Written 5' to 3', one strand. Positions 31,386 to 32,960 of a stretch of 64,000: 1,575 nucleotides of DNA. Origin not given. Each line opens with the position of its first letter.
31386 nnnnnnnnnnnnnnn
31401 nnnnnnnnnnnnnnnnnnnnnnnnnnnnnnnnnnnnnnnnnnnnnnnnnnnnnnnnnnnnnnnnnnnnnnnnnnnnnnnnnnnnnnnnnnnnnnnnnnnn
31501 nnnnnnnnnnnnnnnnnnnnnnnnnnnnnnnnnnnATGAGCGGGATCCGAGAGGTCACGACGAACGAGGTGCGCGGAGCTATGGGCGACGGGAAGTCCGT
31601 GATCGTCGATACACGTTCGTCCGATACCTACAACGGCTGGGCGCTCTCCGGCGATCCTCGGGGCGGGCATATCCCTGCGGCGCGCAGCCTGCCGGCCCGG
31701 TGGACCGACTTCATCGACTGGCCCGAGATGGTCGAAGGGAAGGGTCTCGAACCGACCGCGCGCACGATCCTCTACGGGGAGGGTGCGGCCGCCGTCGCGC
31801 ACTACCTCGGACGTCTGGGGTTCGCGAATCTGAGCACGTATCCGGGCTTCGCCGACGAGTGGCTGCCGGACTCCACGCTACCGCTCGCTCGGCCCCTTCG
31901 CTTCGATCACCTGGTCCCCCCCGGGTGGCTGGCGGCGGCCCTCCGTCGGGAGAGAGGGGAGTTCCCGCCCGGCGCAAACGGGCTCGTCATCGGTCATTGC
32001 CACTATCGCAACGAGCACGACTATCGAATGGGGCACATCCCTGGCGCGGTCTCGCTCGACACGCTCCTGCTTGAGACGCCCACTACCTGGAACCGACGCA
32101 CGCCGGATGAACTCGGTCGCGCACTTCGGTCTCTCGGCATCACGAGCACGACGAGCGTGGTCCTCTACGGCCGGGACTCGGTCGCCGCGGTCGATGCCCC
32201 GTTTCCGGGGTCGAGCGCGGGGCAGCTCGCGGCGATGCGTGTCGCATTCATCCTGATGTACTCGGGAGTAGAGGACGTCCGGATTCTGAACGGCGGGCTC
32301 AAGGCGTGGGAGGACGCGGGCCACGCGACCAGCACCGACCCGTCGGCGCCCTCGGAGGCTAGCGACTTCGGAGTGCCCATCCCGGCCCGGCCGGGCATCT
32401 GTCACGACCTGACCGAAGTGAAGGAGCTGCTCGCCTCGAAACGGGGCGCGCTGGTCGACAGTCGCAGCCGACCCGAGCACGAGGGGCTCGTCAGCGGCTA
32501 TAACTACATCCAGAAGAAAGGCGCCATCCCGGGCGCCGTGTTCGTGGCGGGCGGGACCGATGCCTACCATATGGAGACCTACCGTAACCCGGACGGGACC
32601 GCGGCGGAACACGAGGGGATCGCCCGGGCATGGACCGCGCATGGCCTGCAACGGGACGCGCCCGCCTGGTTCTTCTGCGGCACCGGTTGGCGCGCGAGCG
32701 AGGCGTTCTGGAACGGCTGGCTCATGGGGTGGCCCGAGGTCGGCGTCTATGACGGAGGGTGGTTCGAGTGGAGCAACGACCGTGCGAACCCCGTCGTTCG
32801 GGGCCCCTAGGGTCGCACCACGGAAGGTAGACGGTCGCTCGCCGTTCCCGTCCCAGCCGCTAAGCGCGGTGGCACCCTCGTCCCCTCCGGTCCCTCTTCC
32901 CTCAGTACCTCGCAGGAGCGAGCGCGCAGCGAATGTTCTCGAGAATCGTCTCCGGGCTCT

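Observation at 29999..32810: EanA-SufE-EanB: putative oxygen-independent ergothioneine cluster with a built-in sulfur-carrier gene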

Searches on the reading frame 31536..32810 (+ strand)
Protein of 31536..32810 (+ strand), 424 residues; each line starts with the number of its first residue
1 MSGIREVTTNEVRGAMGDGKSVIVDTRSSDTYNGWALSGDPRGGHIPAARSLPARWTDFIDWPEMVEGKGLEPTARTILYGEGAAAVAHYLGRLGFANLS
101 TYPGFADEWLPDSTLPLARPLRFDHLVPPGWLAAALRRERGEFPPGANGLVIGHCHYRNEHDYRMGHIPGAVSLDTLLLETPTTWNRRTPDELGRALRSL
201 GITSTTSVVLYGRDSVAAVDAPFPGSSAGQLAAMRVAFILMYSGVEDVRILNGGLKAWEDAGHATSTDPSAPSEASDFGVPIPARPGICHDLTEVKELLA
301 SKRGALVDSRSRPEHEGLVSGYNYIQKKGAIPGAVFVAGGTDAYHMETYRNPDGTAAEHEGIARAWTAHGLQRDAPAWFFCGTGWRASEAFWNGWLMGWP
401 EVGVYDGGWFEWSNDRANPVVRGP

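Call 3: search_protein_families(library=pfam, proteins=[window:31536-32810:+])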
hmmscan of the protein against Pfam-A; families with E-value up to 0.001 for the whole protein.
window:31536-32810:+ (424 aa): 1 family
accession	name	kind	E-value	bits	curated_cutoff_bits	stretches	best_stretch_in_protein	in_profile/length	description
PF00581.25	Rhodanese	-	3.5e-34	117.7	22.2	3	293-414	3-101/102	Rhodanese-like domain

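Call 4: search_protein_families(library=ncbifam, proteins=[window:31536-32810:+])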
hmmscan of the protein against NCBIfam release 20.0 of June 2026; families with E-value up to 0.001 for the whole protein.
window:31536-32810:+ (424 aa): 3 families
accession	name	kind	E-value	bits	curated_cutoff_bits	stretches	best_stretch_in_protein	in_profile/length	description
NF008557.0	PRK11493.1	equivalog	2e-19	69.8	250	1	158-421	37-278/281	3-mercaptopyruvate sulfurtransferase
NF040901.1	SeO3_TeO2_ExtH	equivalog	2.2e-09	36.8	200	1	159-417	77-351/430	selenite/tellurite reduction operon rhodanese-like protein ExtH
NF041203.1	rhodanese_LYCAU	equivalog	0.00051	19.7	115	0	233-264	91-122/126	rhodanese-related (seleno)protein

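Call 6: search_solved_structures(query=window:31536-32810:+, max_evalue=0.001, show_alignments=2)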
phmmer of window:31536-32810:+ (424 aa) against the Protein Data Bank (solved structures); distinct sequences matched with E-value up to 0.001: 27.
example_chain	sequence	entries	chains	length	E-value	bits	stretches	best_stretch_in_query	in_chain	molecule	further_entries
6kvw_A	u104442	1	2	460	4.2e-127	427.8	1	5-422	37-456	Sulfurtransferase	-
6ktv_A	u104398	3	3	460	6.9e-127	427.1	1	5-422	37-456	Sulfurtransferase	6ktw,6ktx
6kw0_A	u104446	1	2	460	2.2e-126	425.4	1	5-422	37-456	Sulfurtransferase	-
6kvz_A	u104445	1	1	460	3.1e-126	424.9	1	5-422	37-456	Sulfurtransferase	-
6kvy_A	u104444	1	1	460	3.7e-126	424.7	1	5-422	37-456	Sulfurtransferase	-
6ku1_A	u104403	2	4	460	1.4e-125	422.8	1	5-422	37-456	Sulfurtransferase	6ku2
6ktz_A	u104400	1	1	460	2.3e-125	422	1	5-422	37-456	Sulfurtransferase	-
6h98_A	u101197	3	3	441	4.2e-125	421.2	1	3-422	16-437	Sulfurtransferase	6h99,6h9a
3ipo_A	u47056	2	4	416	8.7e-69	235.5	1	19-423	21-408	Putative thiosulfate sulfurtransferase ynjE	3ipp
2wlr_A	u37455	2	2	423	9.4e-69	235.4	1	19-423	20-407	PUTATIVE THIOSULFATE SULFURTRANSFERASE YNJE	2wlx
1uar_A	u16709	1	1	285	2.8e-21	78.9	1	163-423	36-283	Rhodanese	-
8q5z_A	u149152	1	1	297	6.2e-17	64.6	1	123-417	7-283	Thiosulfate sulfurtransferase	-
1dp2_A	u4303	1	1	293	6.8e-17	64.5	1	125-417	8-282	RHODANESE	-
1boh_A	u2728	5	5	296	7e-17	64.4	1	125-417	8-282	RHODANESE | CARBOXYMETHYLATED RHODANESE | SULFUR-SUBSTITUTED RHODANESE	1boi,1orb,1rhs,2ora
1rhd_A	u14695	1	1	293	2e-16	63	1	125-417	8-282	RHODANESE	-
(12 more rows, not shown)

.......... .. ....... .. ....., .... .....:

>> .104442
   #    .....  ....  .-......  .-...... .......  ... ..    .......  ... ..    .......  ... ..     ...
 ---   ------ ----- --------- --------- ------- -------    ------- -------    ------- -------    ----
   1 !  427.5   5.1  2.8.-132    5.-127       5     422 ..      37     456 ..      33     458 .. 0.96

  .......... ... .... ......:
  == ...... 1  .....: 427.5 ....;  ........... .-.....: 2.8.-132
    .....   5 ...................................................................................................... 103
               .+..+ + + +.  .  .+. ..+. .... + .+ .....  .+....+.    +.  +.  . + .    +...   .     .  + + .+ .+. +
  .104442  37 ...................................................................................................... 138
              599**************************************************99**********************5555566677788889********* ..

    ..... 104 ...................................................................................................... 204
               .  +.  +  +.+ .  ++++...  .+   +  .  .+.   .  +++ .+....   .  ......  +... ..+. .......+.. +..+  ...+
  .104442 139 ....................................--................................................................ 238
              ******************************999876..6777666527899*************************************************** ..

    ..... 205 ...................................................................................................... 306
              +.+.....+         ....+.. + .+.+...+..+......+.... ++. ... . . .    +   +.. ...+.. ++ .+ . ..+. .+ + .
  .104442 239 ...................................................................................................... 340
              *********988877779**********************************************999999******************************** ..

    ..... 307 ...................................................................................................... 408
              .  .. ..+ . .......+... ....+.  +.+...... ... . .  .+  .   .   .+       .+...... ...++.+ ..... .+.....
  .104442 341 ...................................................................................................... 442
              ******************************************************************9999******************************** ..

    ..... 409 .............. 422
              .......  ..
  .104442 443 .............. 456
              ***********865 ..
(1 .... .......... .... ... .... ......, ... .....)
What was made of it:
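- On EanB (rhodanese-like ergothioneine synthase): Residues 5-422 align to 37-456 of 6KTV at 428 bits (call 6). 428 bits to EanB, 235 to YnjE and at most 79 to TST/MST (call 6).
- Checked: ORF3 has three rhodanese stretches (call 3), a single CGTGWR loop (Cys381), and a full-length match to C. limicola EanB structures 6KTV/6H98 at about 427 bits (call 6).
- The protein scores 428 bits to EanB against 235 to YnjE (call 6).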

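Call 17: find_related_loci(query=A1, collection=genome_contigs, flank=6000)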
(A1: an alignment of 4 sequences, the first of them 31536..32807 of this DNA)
Query A1 (424 aa) in genome_contigs; peptide patterns used: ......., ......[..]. (x = any residue, [..] = any of these).
599 stretches matched a pattern (row limit reached: there are more); 546 encode a relative of the query (tblastn E <= 1e-3); the best 80 are kept; 80 distinct loci.
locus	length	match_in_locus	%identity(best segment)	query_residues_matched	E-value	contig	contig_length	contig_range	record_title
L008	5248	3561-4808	55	7-420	6e-145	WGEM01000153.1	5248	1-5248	MAG: Gemmatimonadetes bacterium isolate S146_37 k151_295046, whole genome shotgun sequence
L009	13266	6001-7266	52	4-423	2e-142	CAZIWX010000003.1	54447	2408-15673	MAG TPA_asm: uncultured Lentisphaeria bacterium isolate binchicken_co172_181 genome assembly, contig: NODE_324_length_54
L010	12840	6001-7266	53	4-423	2e-141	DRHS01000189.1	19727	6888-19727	MAG TPA_asm: Bacteroides sp. isolate HyVt-375 HyVt-375_k145_632576, whole genome shotgun sequence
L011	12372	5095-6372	52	1-423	6e-141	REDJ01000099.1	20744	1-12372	MAG: Bacteroidetes bacterium isolate GEM2.Bin22 NODE_3017_length_20744_cov_16.6721, whole genome shotgun sequence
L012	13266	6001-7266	50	4-423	8e-141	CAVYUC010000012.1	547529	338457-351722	MAG: uncultured Prolixibacteraceae bacterium isolate MFD01721.bin.1.282 genome assembly, contig: contig_25131, whole gen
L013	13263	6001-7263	53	5-423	2e-140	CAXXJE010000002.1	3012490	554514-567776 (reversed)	MAG: Melioribacteraceae bacterium isolate 0e482c3f-fd6f-4299-bd25-db1c54be0b18 genome assembly, contig: contig_2, whole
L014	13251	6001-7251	54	7-423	6e-140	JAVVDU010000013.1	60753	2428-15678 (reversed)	MAG: Gemmatimonadota bacterium isolate TamC13-03 NODE_376_length_60753_cov_51.547201, whole genome shotgun sequence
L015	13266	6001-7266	50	4-423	8e-140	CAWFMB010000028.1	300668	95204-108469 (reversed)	MAG: uncultured Prolixibacteraceae bacterium isolate MFD01721.bin.1.338 genome assembly, contig: contig_60431, whole gen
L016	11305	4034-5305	51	2-423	5e-140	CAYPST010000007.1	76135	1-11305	MAG TPA_asm: uncultured bacterium isolate SRP141376_co1_385 genome assembly, contig: NODE_863_length_76135_cov_5.768980,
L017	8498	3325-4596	51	2-423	5e-140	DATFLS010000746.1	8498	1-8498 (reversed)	MAG TPA_asm: bacterium isolate SMAG_U9204 k141_218027, whole genome shotgun sequence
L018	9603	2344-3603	51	6-423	1e-139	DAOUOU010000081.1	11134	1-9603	MAG TPA_asm: Bacteroidales bacterium isolate CSMAG_82 CSMAG_82_k119_612430_length_11134_cov_25.7965, whole genome shotgu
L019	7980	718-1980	52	5-423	8e-139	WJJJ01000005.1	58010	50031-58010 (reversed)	MAG: Candidatus Omnitrophota bacterium isolate Bin_019 k141_929808, whole genome shotgun sequence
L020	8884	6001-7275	51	1-423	6e-139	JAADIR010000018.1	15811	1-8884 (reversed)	MAG: Chlorobiota bacterium isolate M_MetaBat.63 contig-127_5722, whole genome shotgun sequence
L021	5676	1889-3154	53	4-423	4e-139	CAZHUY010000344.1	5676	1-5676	MAG TPA_asm: uncultured Myxococcales bacterium isolate SRP263991_co7_365 genome assembly, contig: NODE_32286_length_5676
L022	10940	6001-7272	51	1-423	1e-137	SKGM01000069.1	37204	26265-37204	MAG: Candidatus Methanomethylophilaceae archaeon isolate CSBr16_145 CSBr16-460, whole genome shotgun sequence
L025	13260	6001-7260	52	6-423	1e-136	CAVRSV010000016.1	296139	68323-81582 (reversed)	MAG: uncultured Acidobacteriota bacterium isolate MFD02923.bin.1.166 genome assembly, contig: contig_32823, whole genome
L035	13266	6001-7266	52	4-423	6e-135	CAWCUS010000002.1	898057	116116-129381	MAG: uncultured Gemmatimonadales bacterium isolate MFD01721.bin.1.53 genome assembly, contig: contig_12908, whole genome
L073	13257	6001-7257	50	7-423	7e-133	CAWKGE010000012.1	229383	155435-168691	MAG: uncultured Gemmatimonadales bacterium isolate MFD05684.bin.2.269 genome assembly, contig: contig_25080, whole genom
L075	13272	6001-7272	46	1-423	1e-132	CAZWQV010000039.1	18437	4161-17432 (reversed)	MAG TPA_asm: uncultured Thermoplasmatales archaeon isolate binchicken_co129_722 genome assembly, contig: NODE_8809_lengt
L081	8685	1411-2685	46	1-423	2e-132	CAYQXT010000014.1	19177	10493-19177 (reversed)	MAG TPA_asm: uncultured Bacteroidaceae bacterium isolate SRP128015_co3_102 genome assembly, contig: NODE_2874_length_191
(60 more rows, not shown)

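Call 53: search_protein_families(library=pfam, proteins=[L035:3384-4439:-, L035:4684-5181:+, L035:7836-8489:+, L035:8517-10313:+, L073:4651-5064:+, L073:5086-5595:+, L073:7770-8393:-, L025:4104-5729:+, L025:8291-9361:-, L025:3027-3689:-], max_evalue=0.0001)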
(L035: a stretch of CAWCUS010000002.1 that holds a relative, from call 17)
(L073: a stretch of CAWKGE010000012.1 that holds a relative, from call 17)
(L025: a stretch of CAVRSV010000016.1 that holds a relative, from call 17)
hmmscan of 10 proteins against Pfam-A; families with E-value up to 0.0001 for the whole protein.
L035:3384-4439:- (351 aa): 4 families
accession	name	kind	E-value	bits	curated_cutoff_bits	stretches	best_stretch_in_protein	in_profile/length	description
PF01980.22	TrmO_N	-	8.3e-28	97.4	26.8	1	243-350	2-110/116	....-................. O N-terminal domain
PF00440.29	TetR_N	-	5.7e-18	64.9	24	1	20-65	1-46/47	Bacterial regulatory proteins, tetR family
PF14246.11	TetR_C_7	-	5.7e-07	30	22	1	94-205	4-114/119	AefR-like transcriptional repressor, C-terminal domain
PF16859.10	TetR_C_11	-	2.8e-05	24.9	32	0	94-183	12-100/113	Tetracyclin repressor-like, C-terminal domain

L035:4684-5181:+ (165 aa): 5 families
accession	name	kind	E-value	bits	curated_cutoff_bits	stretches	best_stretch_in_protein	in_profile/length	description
PF13426.13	PAS_9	-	8.8e-08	32.8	27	1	56-150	7-103/103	PAS domain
PF00989.32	PAS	-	1.1e-06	29.1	22.6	1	44-138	6-101/113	PAS fold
PF13188.13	PAS_8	-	3.4e-06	27.2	21.8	1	44-98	6-59/65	PAS domain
PF08448.16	PAS_4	-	8e-05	23.3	23.1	1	45-100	1-55/110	PAS fold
PF08447.18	PAS_3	-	8.9e-05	23.1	25.6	0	63-127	2-69/89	PAS fold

L035:7836-8489:+ (217 aa): 1 family
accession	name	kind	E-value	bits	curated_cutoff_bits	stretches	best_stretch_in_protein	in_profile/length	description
PF14470.12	bPH_3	-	9.1e-05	23.3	23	0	34-112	1-77/95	Bacterial PH domain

L035:8517-10313:+ (598 aa): 2 families
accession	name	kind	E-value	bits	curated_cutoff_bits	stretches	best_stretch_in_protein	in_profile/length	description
PF01433.26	Peptidase_M1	-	4.1e-33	115.3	27.7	1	297-479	20-218/218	Peptidase family M1 domain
PF17900.6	Peptidase_M1_N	-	8.9e-09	36.1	25.8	1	116-233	64-185/186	Peptidase M1 N-terminal domain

L073:4651-5064:+ (137 aa): 0 families

L073:5086-5595:+ (169 aa): 0 families

L073:7770-8393:- (207 aa): 1 family
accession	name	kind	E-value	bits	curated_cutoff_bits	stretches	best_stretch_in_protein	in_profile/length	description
PF00440.29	TetR_N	-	6.8e-12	45.4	24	1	26-72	1-47/47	Bacterial regulatory proteins, tetR family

L025:4104-5729:+ (541 aa): 2 families
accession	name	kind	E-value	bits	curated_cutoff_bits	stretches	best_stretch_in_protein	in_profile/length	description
PF02310.24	B12-binding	-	6.2e-18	65.2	32.1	1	68-176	9-120/121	B12 binding domain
PF04055.27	Radical_SAM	-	9.1e-16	58.9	29.5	1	241-398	4-156/166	Radical SAM superfamily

L025:8291-9361:- (356 aa): 0 families

L025:3027-3689:- (220 aa): 0 families

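Call 67: search_protein_families(library=pfam, alignment_id=A5, max_evalue=0.00001)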
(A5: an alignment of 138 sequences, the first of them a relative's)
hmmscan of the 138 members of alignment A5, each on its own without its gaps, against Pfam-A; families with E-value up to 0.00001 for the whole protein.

A. member 1, L008:1245-2768:- (507 aa): 1 family
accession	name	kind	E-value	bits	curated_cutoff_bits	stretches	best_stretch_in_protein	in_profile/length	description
PF00209.24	SNF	-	1.2e-58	199.5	27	2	167-449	186-477/524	Sodium:neurotransmitter symporter family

B. families by the number of members that match (of 138 scanned): 164 families (the first 25 are shown)
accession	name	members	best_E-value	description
PF00440.29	TetR_N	4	4.7e-19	Bacterial regulatory proteins, tetR family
PF13847.12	Methyltransf_31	4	5.4e-15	Methyltransferase domain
PF13489.12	Methyltransf_23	4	6.5e-11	Methyltransferase domain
PF07992.20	Pyr_redox_2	3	2.8e-63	Pyridine nucleotide-disulphide oxidoreductase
PF01433.26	Peptidase_M1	3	5.7e-43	Peptidase family M1 domain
PF00702.32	Hydrolase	3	3.1e-37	haloacid dehalogenase-like hydrolase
PF01925.25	TauE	3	2.9e-31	Sulfite exporter TauE/SafE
PF08241.18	Methyltransf_11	3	1.2e-20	Methyltransferase domain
PF07681.17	DoxX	3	5.8e-18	DoxX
PF13649.12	Methyltransf_25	3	1.9e-17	Methyltransferase domain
PF08242.18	Methyltransf_12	3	3e-16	Methyltransferase domain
PF01458.23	SUFBD_core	2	1.4e-73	SUF system FeS cluster assembly, SufBD core domain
PF00122.25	E1-E2_ATPase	2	2.3e-57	E1-E2 ATPase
PF00557.29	Peptidase_M24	2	7.3e-42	Metallopeptidase family M24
PF12704.14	MacB_PCD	2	3.7e-37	MacB-like periplasmic core domain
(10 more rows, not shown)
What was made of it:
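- One locus (L081), and up to two loci overall, may adjoin sufBD (call 67).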

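Call 68: find_related_loci(query=A1, collection=metagenome_contigs, flank=4000)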
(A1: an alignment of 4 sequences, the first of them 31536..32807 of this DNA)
Query A1 (424 aa) in metagenome_contigs; peptide patterns used: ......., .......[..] (x = any residue, [..] = any of these).
600 stretches matched a pattern (row limit reached: there are more); 505 encode a relative of the query (tblastn E <= 1e-3); the best 80 are kept; 80 distinct loci.
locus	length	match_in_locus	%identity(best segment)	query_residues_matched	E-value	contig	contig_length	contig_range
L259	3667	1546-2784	54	7-423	9e-147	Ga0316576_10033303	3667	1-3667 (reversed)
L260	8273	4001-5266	53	4-423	1e-141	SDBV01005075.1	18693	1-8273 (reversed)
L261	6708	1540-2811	51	2-423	2e-140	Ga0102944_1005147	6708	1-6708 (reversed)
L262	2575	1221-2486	50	4-423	1e-144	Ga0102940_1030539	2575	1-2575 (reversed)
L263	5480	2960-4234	49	1-423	2e-137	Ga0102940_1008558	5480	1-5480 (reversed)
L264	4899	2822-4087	52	4-423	2e-138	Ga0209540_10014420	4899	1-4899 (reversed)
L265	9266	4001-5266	50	4-423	3e-136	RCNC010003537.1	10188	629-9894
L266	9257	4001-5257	52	7-423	2e-136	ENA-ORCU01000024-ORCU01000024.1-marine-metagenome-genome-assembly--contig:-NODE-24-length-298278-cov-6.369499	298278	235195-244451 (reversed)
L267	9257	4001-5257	52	7-423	4e-136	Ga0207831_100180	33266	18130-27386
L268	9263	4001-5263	50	5-423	8e-136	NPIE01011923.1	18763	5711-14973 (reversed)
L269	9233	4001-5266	50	4-423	1e-135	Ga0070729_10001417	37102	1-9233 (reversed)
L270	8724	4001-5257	52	7-423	1e-135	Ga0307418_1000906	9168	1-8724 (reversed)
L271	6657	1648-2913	49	4-423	4e-135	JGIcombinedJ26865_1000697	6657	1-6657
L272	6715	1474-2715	48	4-415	9e-135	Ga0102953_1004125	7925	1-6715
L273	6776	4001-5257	51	4-414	9e-135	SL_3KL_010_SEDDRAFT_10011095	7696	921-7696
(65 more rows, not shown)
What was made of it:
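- Tried and rejected: Metagenome scan with EanB (call 68).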
